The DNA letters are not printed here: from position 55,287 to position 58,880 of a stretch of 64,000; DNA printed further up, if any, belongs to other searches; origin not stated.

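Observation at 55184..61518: Complete, apparently functional compact type II-C CRISPR-Cas9 locus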

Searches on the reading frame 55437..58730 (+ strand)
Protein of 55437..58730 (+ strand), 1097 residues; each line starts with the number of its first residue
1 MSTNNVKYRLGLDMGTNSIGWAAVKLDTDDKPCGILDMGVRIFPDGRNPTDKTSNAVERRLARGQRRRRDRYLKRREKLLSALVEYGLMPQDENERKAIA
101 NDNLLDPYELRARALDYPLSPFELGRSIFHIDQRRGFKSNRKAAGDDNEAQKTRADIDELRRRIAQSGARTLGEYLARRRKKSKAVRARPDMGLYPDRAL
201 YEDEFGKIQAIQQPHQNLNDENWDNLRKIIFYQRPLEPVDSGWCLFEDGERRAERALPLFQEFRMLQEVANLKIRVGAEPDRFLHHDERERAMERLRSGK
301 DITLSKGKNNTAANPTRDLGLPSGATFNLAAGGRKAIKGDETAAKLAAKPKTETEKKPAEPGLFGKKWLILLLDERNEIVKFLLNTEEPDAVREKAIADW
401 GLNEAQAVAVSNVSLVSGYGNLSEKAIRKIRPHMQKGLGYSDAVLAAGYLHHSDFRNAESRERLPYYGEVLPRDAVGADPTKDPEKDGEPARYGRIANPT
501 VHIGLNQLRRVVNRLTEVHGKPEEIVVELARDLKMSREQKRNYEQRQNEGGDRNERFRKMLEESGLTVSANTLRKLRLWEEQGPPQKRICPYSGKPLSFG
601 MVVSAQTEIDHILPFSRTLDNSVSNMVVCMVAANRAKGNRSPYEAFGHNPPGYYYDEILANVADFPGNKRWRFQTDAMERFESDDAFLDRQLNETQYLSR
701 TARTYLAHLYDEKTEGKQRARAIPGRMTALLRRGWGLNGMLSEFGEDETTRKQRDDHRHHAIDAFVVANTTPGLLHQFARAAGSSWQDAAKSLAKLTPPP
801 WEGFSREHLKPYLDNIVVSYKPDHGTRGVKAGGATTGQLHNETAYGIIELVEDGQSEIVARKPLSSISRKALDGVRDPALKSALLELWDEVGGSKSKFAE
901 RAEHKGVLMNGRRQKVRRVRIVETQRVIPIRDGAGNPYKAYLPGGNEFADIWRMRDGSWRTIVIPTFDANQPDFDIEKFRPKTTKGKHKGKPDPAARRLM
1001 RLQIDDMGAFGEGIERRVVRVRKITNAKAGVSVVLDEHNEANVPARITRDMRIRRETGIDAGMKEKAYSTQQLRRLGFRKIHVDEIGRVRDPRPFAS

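Call 8: search_protein_families(library=pfam, proteins=[window:55437-58730:+])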
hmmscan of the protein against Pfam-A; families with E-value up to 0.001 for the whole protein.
window:55437-58730:+ (1097 aa): 3 families
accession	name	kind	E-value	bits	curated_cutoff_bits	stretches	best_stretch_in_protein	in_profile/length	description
PF18541.7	RuvC_III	-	3.8e-21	76.3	26.2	1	683-821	2-173/179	RuvC endonuclease subdomain 3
PF13395.12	HNH_4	-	5.5e-19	68.3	22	1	590-643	1-54/54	HNH endonuclease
PF18470.6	Cas9_a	-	3e-12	47.1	26.9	1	244-436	10-197/221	Cas9 alpha-helical lobe domain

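Call 9: search_protein_families(library=ncbifam, proteins=[window:55437-58730:+])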
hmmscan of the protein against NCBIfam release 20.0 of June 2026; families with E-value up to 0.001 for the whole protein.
window:55437-58730:+ (1097 aa): 2 families
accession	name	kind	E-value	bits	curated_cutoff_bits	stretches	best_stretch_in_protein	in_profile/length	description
TIGR01865.2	cas_Csn1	equivalog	1e-183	613.3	100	1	8-1087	1-1069/1070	type II CRISPR RNA-guided endonuclease Cas9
NF049971.1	CRISPR_Cas9d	exception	5e-40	138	375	1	494-960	459-900/986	type II CRISPR RNA-guided endonuclease Cas9d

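Call 10: search_solved_structures(query=window:55437-58727:+, max_evalue=0.001, show_alignments=2)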
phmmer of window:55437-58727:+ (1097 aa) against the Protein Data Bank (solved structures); distinct sequences matched with E-value up to 0.001: 85 (the best 60 are shown).
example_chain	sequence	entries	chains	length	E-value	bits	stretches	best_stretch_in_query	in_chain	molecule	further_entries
9ar4_A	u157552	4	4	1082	6.6e-77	262.5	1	6-968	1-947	CRISPR-associated endonuclease Cas9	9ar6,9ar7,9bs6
8jtj_A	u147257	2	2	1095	1.9e-73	251.1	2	495-967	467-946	CRISPR-associated endonuclease Cas9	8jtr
8uza_A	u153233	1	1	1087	1.7e-72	247.9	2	495-968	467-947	CRISPR-associated endonuclease Cas9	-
8uzb_A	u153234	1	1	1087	5.6e-71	242.9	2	495-964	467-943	CRISPR-associated endonuclease Cas9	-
21dz_A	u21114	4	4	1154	1e-61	212.3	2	242-775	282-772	CRISPR-associated endonuclease Cas9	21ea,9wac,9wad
8ja0_A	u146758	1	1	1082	3.6e-58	200.5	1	3-780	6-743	CRISPR-associated endonuclease Cas9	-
6kc8_A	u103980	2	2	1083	3.7e-58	200.4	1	3-780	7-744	CRISPR-associated endonuclease Cas9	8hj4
6jdq_A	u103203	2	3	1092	3.8e-58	200.4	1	3-780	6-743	CRISPR-associated endonuclease Cas9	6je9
6jdv_A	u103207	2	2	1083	8e-57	196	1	3-780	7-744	CRISPR-associated endonuclease Cas9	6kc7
6je4_A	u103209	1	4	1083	9e-56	192.5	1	3-780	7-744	CRISPR-associated endonuclease Cas9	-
8hnt_A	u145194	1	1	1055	1.7e-55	191.6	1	2-781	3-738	CRISPR-associated endonuclease Cas9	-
6je3_A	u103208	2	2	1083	2.5e-55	191.1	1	3-781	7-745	CRISPR-associated endonuclease Cas9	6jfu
8hnw_A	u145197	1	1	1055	3.6e-54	187.2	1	2-781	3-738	CRISPR-associated endonuclease Cas9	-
8hnv_A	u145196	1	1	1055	4e-53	183.8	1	2-781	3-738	CRISPR-associated endonuclease Cas9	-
8x5v_A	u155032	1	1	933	1e-35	126.1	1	7-528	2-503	BlCas9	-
8zcy_A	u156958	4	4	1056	5.9e-31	110.4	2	496-770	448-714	CRISPR-associated endonuclease Cas9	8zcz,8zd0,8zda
7enr_A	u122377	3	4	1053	9.3e-31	109.7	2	496-770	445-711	CRISPR-associated endonuclease Cas9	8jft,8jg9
5axw_A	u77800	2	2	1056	5.6e-30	107.2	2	496-770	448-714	CRISPR-associated endonuclease Cas9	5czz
7el1_A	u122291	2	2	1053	8.6e-30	106.5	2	496-770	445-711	CRISPR-associated endonuclease Cas9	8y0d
6mcb_A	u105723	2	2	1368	4.3e-12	47.9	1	417-779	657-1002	CRISPR-associated endonuclease Cas9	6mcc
9k4c_A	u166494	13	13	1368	6.6e-12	47.3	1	417-780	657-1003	CRISPR-associated endonuclease Cas9/Csn1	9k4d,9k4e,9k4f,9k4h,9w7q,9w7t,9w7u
5f9r_B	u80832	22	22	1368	7.2e-12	47.2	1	417-779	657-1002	CRISPR-associated endonuclease Cas9/Csn1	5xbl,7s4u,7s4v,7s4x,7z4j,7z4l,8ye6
8t6t_A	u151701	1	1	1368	7.6e-12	47.1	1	417-779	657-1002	CRISPR-associated endonuclease Cas9/Csn1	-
7vk9_A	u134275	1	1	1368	9.8e-12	46.7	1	417-779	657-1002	CRISPR-associated endonuclease Cas9/Csn1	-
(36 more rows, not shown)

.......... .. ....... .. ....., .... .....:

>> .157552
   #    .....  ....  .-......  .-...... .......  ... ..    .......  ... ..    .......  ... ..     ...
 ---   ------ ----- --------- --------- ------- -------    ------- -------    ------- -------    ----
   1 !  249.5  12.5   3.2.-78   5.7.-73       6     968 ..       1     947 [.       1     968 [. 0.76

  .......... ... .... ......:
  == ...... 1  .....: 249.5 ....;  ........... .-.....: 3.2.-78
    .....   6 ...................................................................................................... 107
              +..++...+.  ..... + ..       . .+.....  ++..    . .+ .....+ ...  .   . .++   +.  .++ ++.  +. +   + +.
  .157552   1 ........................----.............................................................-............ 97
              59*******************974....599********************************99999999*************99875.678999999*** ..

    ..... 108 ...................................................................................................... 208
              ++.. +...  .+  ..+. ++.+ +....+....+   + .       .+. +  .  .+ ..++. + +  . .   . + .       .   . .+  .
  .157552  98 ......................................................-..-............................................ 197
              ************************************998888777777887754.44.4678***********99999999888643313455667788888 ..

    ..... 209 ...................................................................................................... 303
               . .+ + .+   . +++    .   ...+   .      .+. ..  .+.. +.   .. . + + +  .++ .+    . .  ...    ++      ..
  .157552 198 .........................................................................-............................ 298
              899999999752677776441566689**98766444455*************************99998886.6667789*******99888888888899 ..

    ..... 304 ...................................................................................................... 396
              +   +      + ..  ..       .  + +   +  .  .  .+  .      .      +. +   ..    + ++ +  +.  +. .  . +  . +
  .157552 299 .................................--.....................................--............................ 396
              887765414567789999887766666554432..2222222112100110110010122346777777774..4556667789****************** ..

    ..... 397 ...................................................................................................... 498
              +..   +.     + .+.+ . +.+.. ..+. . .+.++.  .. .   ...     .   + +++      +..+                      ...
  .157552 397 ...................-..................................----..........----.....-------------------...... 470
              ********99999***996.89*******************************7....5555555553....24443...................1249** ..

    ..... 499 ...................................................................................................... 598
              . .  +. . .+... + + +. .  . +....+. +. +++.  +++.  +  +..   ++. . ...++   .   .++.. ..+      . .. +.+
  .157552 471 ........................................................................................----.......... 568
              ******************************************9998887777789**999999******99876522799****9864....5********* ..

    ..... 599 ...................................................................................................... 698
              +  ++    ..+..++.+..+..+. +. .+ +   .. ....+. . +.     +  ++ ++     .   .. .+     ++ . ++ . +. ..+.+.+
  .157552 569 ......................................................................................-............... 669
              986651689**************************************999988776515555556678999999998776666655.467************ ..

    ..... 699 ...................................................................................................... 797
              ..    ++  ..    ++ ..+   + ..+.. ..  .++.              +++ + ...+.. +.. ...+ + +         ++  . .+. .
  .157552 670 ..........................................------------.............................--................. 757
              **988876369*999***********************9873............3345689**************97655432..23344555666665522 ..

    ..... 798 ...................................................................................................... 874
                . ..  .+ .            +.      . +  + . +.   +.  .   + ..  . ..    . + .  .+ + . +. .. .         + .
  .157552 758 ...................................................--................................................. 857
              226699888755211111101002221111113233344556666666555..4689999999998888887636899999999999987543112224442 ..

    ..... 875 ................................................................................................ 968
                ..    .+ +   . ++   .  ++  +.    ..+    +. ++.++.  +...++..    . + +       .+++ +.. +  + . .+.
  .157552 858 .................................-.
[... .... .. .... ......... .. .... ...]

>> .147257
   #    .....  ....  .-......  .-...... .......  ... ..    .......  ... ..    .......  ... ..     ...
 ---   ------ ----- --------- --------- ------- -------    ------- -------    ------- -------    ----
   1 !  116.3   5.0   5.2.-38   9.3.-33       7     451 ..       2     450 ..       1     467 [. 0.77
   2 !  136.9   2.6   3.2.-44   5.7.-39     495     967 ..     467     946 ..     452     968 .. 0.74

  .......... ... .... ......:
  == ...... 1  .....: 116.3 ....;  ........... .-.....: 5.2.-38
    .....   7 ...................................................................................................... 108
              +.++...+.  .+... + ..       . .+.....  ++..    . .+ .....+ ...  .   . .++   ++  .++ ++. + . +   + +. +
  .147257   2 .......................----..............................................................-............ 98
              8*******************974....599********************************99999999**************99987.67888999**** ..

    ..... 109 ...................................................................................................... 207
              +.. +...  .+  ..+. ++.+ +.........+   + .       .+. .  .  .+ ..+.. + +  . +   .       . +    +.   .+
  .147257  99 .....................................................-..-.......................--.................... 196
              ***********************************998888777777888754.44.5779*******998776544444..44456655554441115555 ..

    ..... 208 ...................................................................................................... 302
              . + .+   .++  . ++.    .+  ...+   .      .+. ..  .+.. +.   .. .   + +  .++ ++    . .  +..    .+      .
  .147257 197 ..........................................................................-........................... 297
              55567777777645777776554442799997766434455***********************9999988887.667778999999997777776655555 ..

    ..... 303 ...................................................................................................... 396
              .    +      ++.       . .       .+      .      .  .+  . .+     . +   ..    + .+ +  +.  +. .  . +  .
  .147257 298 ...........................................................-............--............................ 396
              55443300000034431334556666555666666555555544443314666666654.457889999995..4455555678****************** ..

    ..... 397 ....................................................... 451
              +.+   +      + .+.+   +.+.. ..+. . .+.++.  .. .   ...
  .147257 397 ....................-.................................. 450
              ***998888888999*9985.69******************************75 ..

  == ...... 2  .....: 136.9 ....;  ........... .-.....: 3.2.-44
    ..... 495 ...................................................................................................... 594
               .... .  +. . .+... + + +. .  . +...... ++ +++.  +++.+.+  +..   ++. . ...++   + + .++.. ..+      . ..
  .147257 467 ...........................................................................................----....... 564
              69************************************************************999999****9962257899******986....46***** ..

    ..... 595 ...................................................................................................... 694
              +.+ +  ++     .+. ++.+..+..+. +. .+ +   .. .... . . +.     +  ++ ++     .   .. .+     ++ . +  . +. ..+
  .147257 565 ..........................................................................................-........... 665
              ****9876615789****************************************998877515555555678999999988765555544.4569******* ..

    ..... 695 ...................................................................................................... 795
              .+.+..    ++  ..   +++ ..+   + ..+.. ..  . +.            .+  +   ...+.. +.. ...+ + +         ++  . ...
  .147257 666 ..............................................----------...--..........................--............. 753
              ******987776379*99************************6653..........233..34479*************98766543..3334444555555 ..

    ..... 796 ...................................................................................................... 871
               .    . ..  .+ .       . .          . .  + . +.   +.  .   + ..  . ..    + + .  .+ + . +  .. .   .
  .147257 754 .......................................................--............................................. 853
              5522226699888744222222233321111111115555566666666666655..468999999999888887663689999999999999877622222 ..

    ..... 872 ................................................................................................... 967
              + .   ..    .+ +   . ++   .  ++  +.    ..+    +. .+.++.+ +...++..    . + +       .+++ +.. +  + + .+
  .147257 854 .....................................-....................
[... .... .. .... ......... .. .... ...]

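Call 11: find_homologous_proteins(query=window:55437-58727:+, max_evalue=1e-20)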
Query window:55437-58727:+ (1097 aa): 4236 proteins with E <= 1e-20 among 8000 candidates; the best 120 are listed.
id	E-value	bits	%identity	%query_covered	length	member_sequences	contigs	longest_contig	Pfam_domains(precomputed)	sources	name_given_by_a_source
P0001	0.0e+0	2316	93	100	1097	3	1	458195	PF13395.13,PF18470.7,PF18541.8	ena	-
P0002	0.0e+0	1846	75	100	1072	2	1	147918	PF13395.13,PF18470.7,PF18541.8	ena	-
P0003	0.0e+0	1814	74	100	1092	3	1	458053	PF13395.13,PF18470.7,PF18541.8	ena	-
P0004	0.0e+0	1812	74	100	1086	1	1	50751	PF13395.13,PF18470.7,PF18541.8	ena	-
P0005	0.0e+0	1802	73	100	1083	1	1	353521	PF13395.13,PF18470.7,PF18541.8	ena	-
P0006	0.0e+0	1788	72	100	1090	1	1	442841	PF13395.13,PF18470.7,PF18541.8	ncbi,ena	-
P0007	0.0e+0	1781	73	100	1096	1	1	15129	PF13395.13,PF18470.7,PF18541.8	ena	-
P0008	0.0e+0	1775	72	100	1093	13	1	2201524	PF13395.13,PF18470.7,PF18541.8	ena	-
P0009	0.0e+0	1753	72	100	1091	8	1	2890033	PF13395.13,PF18470.7,PF18541.8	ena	-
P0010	0.0e+0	1753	72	100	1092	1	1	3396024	PF13395.13,PF18470.7,PF18541.8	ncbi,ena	-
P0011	0.0e+0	1744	70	100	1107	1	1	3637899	PF13395.13,PF18470.7,PF18541.8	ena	-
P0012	0.0e+0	1734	72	100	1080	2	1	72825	PF13395.13,PF18470.7,PF18541.8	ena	-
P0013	0.0e+0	1720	70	100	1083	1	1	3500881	PF13395.13,PF18470.7,PF18541.8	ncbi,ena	-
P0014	0.0e+0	1717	70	100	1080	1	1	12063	PF13395.13,PF18470.7,PF18541.8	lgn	-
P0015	0.0e+0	1703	70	100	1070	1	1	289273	PF13395.13,PF18470.7,PF18541.8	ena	-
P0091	0.0e+0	1486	63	100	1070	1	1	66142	PF13395.13,PF18470.7,PF18541.8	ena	-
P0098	0.0e+0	1479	64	100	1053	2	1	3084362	PF13395.13,PF18470.7,PF18541.8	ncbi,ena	-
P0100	0.0e+0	1479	63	100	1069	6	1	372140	PF13395.13,PF18470.7,PF18541.8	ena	-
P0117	0.0e+0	1466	64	99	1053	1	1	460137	PF13395.13,PF18470.7,PF18541.8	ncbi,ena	-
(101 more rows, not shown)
